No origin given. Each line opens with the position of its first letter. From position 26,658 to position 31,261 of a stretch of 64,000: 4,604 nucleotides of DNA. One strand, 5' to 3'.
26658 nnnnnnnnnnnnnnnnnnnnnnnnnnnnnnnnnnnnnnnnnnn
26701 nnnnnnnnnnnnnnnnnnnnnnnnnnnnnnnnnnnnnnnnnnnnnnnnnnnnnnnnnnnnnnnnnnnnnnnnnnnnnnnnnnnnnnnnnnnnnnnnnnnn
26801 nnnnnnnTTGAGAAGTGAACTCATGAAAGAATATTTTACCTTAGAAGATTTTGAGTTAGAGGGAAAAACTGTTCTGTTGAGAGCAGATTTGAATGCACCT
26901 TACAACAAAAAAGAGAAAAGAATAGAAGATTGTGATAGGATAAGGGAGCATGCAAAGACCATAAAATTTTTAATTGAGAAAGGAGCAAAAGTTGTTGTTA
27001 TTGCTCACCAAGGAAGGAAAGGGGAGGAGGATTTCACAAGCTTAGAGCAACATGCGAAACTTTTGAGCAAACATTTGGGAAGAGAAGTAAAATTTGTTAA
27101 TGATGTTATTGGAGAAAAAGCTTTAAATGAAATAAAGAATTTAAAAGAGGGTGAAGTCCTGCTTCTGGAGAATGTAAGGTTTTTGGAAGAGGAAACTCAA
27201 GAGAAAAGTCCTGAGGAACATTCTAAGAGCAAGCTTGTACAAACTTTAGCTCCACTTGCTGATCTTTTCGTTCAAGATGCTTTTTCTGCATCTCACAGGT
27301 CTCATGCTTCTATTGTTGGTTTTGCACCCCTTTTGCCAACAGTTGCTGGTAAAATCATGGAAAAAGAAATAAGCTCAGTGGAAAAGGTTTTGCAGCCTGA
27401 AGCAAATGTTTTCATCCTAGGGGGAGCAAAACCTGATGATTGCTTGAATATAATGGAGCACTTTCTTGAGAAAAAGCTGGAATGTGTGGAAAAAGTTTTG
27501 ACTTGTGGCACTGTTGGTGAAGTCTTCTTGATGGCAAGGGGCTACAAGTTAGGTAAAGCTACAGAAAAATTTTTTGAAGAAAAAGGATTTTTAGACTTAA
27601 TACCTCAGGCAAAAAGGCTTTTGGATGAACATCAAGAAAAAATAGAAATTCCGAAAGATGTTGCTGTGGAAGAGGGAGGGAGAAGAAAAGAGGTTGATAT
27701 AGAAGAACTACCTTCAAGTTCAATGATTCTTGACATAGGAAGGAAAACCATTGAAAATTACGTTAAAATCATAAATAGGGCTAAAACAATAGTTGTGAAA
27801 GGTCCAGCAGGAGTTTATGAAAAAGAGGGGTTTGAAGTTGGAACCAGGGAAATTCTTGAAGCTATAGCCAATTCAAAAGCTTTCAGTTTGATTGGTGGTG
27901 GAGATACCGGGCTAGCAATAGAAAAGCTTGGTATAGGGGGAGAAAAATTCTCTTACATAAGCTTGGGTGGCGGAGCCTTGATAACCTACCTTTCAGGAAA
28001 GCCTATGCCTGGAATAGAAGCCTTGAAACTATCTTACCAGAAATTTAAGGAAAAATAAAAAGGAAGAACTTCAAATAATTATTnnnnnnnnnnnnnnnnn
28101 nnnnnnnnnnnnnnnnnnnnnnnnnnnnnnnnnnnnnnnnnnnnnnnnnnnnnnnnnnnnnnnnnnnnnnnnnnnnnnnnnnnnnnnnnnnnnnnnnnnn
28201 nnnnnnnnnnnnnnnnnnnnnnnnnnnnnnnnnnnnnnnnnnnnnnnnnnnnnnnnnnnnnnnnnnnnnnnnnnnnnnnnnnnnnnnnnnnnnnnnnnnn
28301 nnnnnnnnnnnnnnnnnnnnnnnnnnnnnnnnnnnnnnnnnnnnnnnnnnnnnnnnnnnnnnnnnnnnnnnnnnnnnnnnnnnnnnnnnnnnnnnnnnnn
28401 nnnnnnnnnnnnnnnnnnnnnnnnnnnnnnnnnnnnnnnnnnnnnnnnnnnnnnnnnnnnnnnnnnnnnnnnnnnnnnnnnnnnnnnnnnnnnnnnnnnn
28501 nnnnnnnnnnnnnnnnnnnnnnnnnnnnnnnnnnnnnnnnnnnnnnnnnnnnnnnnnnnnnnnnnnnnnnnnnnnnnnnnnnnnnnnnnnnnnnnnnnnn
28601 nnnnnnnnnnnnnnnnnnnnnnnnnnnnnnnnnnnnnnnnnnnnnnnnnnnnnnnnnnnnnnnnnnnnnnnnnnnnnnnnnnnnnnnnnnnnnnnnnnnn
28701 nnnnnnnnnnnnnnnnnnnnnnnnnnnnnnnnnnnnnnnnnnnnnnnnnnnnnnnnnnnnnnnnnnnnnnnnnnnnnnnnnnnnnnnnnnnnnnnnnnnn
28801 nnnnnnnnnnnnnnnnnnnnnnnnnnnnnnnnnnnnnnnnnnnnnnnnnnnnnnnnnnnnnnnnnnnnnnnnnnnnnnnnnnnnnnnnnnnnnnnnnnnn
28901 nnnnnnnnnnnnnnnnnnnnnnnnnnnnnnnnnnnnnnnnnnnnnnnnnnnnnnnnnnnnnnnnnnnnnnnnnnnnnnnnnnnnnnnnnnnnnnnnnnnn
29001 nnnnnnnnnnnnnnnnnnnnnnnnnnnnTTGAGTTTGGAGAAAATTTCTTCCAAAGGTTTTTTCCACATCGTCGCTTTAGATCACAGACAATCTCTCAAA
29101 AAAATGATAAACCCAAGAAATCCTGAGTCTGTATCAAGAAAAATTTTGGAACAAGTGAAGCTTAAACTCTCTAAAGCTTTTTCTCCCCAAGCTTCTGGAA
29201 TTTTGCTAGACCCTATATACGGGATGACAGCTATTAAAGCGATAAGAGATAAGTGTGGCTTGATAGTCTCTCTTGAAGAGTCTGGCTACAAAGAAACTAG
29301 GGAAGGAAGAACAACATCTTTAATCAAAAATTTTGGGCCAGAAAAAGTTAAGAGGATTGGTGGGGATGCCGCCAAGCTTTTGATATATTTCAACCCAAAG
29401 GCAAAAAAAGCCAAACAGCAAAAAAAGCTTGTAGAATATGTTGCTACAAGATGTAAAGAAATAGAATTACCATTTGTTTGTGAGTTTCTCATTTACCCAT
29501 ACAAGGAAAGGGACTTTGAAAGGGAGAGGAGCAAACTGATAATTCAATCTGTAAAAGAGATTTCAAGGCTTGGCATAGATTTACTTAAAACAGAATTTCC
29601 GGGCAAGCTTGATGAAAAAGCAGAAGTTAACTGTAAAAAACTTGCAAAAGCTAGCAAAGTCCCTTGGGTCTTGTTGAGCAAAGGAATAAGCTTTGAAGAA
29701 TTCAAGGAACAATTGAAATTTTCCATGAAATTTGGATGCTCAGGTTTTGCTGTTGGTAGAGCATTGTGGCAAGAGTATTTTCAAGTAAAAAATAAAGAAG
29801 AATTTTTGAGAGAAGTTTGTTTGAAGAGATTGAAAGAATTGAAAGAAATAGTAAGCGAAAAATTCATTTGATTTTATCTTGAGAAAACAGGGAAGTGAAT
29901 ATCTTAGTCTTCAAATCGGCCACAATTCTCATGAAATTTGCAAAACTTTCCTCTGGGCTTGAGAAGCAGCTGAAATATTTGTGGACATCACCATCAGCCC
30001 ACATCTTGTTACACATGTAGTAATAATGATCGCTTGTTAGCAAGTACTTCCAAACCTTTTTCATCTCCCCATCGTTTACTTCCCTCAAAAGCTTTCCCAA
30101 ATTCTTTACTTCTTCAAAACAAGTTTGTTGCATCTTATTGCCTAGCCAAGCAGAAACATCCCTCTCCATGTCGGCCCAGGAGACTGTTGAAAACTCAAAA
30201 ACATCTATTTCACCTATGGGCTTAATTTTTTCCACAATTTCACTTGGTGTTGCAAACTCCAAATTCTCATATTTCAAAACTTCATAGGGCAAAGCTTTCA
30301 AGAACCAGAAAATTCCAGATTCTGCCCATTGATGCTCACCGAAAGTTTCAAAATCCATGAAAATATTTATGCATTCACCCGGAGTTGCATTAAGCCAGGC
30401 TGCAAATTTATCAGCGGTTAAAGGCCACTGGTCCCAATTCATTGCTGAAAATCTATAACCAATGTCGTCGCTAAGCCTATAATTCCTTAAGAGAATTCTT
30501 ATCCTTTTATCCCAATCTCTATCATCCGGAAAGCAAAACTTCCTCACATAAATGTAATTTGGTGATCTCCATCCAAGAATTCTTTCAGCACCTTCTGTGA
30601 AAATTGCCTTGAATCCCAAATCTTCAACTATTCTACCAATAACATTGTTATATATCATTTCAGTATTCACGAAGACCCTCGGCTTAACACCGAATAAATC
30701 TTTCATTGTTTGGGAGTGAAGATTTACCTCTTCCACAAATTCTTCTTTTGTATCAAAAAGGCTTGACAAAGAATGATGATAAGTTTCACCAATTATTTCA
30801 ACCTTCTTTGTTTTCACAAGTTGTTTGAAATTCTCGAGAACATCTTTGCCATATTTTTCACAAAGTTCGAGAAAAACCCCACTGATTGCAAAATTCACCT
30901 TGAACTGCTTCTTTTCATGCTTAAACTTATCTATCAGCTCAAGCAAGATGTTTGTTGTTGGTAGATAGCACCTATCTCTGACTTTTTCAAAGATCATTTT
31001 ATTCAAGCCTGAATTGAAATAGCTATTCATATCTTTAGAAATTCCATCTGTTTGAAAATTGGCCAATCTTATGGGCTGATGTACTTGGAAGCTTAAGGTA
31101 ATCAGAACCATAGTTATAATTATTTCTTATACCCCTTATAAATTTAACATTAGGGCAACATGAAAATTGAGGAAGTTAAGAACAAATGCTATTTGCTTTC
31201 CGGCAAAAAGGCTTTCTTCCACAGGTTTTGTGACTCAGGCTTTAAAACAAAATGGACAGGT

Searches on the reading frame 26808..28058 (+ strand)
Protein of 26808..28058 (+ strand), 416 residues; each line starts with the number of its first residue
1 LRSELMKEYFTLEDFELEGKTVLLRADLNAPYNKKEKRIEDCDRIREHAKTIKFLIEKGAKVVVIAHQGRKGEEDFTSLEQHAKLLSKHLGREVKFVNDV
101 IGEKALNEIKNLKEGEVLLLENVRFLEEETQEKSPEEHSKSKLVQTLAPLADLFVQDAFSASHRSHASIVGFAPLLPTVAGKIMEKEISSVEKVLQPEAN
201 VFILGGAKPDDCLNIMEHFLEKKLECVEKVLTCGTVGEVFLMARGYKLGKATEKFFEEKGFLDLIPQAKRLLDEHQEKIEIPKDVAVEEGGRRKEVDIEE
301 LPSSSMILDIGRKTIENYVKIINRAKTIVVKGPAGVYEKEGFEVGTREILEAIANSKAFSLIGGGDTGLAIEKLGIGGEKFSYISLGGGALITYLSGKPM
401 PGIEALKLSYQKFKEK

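Call 30: search_protein_families(library=pfam, proteins=[window:26808-28058:+], max_evalue=0.00001)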
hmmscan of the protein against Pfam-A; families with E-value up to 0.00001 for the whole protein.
window:26808-28058:+ (416 aa): 1 family
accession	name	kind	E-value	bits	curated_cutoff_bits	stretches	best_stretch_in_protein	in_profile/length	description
PF00162.24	PGK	-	4.1e-121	405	27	1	12-398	1-379/379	Phosphoglycerate kinase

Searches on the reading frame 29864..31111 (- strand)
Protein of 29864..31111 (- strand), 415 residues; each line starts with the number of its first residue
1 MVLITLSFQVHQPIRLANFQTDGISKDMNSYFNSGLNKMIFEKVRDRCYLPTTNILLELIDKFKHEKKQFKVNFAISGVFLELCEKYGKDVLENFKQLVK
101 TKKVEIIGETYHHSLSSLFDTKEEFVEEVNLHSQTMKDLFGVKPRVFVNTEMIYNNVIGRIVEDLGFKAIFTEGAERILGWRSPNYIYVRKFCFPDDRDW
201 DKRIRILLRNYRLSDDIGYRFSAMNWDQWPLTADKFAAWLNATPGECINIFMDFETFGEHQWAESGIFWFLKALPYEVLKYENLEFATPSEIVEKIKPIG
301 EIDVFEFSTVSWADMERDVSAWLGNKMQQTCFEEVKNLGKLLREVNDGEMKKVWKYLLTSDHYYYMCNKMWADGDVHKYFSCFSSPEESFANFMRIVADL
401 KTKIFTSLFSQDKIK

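Call 30: search_protein_families(library=pfam, proteins=[window:29864-31111:-], max_evalue=0.00001)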
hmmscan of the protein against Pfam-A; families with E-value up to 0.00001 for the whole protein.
window:29864-31111:- (415 aa): 1 family
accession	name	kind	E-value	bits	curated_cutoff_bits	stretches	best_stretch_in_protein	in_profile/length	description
PF03065.20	Glyco_hydro_57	-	8.3e-83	278.5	21.2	1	6-304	2-290/291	Glycosyl hydrolase family 57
